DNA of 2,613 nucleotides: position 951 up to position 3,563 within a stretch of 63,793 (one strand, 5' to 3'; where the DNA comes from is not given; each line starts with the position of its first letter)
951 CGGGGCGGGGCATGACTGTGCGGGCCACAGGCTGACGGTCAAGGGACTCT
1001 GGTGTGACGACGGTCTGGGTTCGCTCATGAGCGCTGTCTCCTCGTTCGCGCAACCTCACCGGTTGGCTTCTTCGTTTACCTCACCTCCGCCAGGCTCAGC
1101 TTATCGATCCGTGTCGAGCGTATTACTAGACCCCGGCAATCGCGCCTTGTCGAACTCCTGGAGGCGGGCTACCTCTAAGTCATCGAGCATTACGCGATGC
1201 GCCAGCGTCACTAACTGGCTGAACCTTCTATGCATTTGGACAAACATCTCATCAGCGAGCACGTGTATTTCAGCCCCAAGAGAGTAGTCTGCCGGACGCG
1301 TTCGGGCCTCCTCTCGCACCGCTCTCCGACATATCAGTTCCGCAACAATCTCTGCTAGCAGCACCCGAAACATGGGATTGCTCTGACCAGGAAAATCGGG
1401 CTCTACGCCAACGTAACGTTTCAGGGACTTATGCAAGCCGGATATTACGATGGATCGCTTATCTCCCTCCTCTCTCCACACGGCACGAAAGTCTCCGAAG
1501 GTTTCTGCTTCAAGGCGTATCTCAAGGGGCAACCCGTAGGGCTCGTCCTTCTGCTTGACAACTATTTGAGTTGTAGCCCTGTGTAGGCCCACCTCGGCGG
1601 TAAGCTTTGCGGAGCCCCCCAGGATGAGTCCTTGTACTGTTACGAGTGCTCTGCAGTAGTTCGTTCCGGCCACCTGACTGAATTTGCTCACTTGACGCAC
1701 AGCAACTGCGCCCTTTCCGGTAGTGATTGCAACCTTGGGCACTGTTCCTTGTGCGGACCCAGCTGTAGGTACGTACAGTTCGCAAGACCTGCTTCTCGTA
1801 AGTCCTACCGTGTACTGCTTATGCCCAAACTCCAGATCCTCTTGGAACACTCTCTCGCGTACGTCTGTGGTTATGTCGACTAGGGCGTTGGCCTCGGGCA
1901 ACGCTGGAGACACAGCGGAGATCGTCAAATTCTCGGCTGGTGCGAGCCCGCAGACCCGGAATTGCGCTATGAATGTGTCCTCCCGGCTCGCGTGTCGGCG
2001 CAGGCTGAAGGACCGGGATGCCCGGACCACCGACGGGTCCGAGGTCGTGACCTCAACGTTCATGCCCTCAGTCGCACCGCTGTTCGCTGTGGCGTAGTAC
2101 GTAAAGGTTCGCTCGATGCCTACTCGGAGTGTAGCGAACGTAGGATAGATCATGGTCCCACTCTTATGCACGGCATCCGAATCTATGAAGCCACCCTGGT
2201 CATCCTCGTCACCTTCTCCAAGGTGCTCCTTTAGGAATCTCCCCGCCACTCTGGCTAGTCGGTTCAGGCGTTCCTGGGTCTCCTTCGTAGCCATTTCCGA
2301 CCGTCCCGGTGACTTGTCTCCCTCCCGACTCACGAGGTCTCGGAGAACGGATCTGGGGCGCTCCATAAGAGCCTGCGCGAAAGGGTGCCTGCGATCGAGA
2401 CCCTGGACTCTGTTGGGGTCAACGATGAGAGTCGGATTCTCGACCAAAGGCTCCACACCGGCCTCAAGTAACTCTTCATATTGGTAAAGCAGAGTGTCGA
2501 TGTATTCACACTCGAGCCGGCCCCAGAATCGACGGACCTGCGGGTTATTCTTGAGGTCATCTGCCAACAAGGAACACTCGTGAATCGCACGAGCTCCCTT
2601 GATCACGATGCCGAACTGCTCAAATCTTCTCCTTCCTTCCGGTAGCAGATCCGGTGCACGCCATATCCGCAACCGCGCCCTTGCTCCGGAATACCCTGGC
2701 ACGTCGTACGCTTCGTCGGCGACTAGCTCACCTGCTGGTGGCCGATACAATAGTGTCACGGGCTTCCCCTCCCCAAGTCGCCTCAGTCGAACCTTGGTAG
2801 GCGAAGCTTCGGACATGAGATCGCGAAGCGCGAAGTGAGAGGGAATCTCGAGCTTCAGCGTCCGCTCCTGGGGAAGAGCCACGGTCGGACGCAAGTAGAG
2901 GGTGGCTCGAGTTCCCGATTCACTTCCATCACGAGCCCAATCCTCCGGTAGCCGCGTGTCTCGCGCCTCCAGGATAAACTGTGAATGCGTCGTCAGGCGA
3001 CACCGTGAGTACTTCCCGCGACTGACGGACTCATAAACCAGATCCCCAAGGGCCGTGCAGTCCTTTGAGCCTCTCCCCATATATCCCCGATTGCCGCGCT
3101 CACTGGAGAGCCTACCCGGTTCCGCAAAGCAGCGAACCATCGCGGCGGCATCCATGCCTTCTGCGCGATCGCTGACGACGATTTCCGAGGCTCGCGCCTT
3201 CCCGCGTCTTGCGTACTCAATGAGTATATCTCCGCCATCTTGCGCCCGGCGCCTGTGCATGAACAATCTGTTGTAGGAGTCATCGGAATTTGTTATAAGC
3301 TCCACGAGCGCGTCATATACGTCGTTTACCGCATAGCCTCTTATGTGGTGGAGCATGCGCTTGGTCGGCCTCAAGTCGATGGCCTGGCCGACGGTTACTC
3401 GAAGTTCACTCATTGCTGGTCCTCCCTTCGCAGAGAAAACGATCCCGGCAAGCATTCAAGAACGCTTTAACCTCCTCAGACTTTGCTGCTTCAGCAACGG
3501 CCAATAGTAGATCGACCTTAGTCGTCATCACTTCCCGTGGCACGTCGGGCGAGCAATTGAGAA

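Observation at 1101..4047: Translationally coupled wHTH protein + GHKL/MORC-like ATPase: candidate undescribed two-gene defence module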

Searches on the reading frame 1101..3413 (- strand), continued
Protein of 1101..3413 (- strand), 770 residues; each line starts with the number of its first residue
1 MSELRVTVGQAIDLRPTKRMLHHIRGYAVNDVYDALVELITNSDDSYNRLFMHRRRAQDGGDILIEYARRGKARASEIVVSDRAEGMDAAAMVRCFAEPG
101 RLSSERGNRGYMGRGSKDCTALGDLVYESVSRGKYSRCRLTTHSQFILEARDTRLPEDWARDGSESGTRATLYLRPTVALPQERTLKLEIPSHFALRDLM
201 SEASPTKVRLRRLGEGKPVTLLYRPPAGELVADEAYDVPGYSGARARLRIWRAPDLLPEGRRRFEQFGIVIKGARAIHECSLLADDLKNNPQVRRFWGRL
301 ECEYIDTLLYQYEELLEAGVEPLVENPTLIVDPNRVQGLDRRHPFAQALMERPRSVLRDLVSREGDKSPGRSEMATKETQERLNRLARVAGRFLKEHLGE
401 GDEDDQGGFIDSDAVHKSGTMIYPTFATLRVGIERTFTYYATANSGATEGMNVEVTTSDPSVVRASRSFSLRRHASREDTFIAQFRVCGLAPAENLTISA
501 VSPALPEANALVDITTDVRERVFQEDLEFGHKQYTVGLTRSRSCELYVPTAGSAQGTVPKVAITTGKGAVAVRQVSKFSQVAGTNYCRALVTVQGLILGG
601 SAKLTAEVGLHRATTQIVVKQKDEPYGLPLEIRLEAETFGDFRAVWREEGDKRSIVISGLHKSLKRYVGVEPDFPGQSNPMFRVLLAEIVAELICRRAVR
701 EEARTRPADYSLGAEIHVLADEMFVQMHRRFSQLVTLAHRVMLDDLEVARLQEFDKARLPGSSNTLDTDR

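Call 99: find_encoding_contigs(protein=P0094, flank=10000, max_places=1)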
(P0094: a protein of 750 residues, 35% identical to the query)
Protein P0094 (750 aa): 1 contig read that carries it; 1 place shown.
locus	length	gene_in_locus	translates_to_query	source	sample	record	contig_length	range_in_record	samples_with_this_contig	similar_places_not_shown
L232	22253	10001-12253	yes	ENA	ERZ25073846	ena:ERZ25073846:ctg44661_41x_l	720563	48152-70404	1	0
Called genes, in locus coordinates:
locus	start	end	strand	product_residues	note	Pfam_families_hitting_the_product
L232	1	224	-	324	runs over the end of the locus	PF00248:Aldo_ket_red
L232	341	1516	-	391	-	PF02653:BPD_transp_2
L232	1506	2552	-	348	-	-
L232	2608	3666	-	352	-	PF13407:Peripla_BP_4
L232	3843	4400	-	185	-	-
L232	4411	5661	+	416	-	PF00113:Enolase_C, PF04977:DivIC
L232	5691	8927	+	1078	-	PF00082:Peptidase_S8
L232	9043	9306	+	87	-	-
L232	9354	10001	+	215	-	-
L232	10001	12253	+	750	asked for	-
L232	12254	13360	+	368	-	PF01555:N6_N4_Mtase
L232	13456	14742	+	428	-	PF00202:Aminotran_3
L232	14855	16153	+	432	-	PF01595:CNNM, PF00571:CBS (faint), PF03471:CorC_HlyC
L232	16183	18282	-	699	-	PF04851:ResIII, PF17757:UvrB_inter, PF27431:UvrB_3rd, PF00271:Helicase_C, PF12344:UvrB, PF02151:UVR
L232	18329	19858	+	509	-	PF13175:AAA_15, PF13304:AAA_21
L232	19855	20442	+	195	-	-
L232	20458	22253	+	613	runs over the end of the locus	PF00664:ABC_membrane, PF00005:ABC_tran, PF02463:SMC_N (weak)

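Call 100: find_encoding_contigs(protein=P0040, flank=10000, max_places=1)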
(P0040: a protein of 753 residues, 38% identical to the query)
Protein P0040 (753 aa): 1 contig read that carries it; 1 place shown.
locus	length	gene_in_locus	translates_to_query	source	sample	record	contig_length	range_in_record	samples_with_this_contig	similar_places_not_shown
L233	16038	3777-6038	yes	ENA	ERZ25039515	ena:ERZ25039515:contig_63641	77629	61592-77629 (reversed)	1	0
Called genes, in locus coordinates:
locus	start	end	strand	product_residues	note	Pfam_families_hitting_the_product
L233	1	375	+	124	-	?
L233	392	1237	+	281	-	PF05681:Fumerase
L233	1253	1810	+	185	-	PF05683:Fumerase_C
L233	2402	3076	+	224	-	PF12728:HTH_17 (faint)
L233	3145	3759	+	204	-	-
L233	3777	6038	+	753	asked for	-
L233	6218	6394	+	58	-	-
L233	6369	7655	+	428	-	PF01966:HD, PF13286:HD_assoc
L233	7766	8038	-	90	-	PF05016:ParE_toxin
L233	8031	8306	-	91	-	PF22180:RH3_dom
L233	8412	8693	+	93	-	-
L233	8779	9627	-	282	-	PF01261:AP_endonuc_2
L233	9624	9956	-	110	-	-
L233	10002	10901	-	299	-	PF01063:Aminotran_4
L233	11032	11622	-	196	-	PF00117:GATase, PF07722:Peptidase_C26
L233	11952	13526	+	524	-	PF00682:HMGL-like, PF22617:HCS_D2, PF08502:LeuA_dimer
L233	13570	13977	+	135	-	PF02308:MgtC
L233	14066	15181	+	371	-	PF00149:Metallophos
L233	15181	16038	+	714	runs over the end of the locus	PF02463:SMC_N, PF13175:AAA_15, PF13476:AAA_23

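Call 101: find_encoding_contigs(protein=P0063, flank=10000, max_places=2)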
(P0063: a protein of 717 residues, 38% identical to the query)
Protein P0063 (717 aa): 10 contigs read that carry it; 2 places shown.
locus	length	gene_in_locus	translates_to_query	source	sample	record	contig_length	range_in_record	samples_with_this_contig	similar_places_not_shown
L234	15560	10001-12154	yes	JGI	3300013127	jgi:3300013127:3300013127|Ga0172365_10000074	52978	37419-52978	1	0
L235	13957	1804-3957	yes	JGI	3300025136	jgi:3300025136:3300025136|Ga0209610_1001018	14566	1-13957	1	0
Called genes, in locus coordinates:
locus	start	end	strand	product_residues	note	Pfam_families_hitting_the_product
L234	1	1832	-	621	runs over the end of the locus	PF01512:Complex1_51K, PF10531:SLBB (weak), PF10589:NADH_4Fe-4S, PF00037:Fer4, PF13237:Fer4_10, PF12838:Fer4_7 (weak), PF13187:Fer4_9, PF00037:Fer4 (weak), +3 more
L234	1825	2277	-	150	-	PF01257:2Fe-2S_thioredx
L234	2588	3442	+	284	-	PF09334:tRNA-synt_1g (faint)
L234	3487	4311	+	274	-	PF10418:DHODB_Fe-S_bind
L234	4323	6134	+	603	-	PF14691:Fer4_20, PF03807:F420_oxidored (faint), PF07992:Pyr_redox_2, PF13241:NAD_binding_7 (faint), PF13450:NAD_binding_8, PF13738:Pyr_redox_3 (faint), PF00070:Pyr_redox (weak)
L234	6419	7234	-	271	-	PF08843:AbiEii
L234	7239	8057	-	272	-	-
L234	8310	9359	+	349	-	-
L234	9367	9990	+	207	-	-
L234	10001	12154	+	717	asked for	-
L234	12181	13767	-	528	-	PF00078:RVT_1, PF08388:GIIM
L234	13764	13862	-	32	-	-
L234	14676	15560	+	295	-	?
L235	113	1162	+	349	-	-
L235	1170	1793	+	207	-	-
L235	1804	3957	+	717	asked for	-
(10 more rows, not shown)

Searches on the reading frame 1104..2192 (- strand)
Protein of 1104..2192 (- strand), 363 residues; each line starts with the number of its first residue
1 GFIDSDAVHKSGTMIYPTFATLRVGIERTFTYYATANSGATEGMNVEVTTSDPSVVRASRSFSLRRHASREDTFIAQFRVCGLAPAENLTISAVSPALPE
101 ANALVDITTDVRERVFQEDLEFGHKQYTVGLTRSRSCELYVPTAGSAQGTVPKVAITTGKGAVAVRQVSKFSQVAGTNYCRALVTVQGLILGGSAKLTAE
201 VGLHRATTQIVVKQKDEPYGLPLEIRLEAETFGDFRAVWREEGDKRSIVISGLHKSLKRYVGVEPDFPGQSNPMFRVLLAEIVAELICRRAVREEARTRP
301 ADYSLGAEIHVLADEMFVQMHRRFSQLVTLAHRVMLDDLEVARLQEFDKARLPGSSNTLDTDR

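Call 59: search_solved_structures(query=A5, max_evalue=10, show_alignments=2)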
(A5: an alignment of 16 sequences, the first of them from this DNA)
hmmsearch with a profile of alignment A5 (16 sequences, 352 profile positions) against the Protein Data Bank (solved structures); distinct sequences matched with E-value up to 10: 15.
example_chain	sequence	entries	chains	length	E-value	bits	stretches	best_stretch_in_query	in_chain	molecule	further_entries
7quz_AAA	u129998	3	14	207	0.02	17.1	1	7-53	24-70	Beta-1,3-glucanase bglH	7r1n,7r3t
1t13_A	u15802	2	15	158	0.054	15.7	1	43-98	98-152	6,7-dimethyl-8-ribityllumazine synthase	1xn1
1di0_A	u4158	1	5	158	0.055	15.7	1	43-98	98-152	LUMAZINE SYNTHASE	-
2l04_A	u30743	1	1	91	0.063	15.5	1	8-61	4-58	Major tail protein V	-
8uaw_A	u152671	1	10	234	0.11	14.7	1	43-98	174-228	Shiga toxin II subunit B,6,7-dimethyl-8-ribityllumazine synthase 2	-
8uav_A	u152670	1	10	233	0.11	14.7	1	43-98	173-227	Shiga toxin subunit B,6,7-dimethyl-8-ribityllumazine synthase 2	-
6qvk_1A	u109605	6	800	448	0.21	13.8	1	11-77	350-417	Major capsid protein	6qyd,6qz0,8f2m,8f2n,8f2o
9mfe_A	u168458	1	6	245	0.22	13.7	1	6-59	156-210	Major tail protein V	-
7t4f_A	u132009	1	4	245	0.3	13.3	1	6-59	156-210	Tail tube protein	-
6p3e_A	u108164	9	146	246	0.31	13.2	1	6-59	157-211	Tail tube protein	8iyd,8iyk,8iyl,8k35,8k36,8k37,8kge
9ifo_A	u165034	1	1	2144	0.46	12.7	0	6-60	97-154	Teneurin-Like Protein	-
9pt5_A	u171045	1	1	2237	0.47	12.6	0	6-60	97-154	Teneurin-like protein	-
3kom_A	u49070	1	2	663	1.1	11.4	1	153-226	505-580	Transketolase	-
7pk0_A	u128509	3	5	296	1.6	10.9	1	108-167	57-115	Glycine N-acyltransferase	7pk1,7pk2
7oq4_Z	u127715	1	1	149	1.6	10.9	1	257-287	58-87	RNAP inhibitory protein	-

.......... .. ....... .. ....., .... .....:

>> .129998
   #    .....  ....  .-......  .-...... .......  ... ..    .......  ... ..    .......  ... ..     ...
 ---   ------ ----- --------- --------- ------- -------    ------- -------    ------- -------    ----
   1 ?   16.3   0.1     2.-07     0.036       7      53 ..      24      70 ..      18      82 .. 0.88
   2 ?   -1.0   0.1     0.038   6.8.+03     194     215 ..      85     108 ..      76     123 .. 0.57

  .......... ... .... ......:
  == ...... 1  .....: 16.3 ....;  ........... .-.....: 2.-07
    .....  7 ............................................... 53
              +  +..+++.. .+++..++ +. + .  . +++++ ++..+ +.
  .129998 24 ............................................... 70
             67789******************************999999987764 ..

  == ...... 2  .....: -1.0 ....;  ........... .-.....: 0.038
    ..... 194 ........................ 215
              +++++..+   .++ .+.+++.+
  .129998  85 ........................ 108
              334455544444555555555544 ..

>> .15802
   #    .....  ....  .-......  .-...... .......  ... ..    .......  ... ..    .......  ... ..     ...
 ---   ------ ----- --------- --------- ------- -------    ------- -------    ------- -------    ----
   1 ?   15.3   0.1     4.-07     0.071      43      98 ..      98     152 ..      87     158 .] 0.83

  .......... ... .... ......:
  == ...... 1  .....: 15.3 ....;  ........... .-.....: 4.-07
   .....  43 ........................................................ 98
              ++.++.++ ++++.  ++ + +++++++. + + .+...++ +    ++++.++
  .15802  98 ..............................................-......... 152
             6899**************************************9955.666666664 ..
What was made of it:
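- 1554..2156 (-): B residues ~420-620: two beta-sandwich (Big_2/Ig-like) domains. This is the least conserved part of the protein. Weak profile hits to Big_2 regions of lambda tail protein V and a glucanase, E 0.02-0.3 (call 59).
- Tried and rejected: Only weak Big_2-type hits (call 59).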

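Call 82: search_protein_representatives(alignment_id=A5)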
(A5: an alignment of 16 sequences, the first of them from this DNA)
Query: 16 sequences, 352 profile positions. Proteins with E-value up to 0.001 (for the whole library): 850; up to 1e-10: 511; up to 1e-30: 189. The best 150 are listed.
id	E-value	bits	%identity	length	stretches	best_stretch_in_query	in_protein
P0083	9.8e-136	468.8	-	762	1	2-349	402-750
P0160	1.6e-134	464.8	-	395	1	2-347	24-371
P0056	4.8e-132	456.7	-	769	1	4-349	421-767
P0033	4.2e-131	453.6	-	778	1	3-350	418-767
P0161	1.4e-128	445.2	-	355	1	2-347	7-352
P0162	2.1e-128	444.7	-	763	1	2-347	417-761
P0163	6.3e-127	439.8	-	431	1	5-348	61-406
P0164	5.7e-125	433.4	-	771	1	2-349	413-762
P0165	2.4e-119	414.9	-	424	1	3-348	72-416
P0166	4.3e-108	377.9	-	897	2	2-348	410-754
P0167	1.6e-107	376.0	-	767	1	5-349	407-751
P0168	7.7e-106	370.5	-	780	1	3-350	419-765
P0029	2.8e-101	355.5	-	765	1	2-349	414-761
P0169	1.8e-100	352.8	-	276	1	75-349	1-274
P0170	8.1e-100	350.7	-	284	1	75-349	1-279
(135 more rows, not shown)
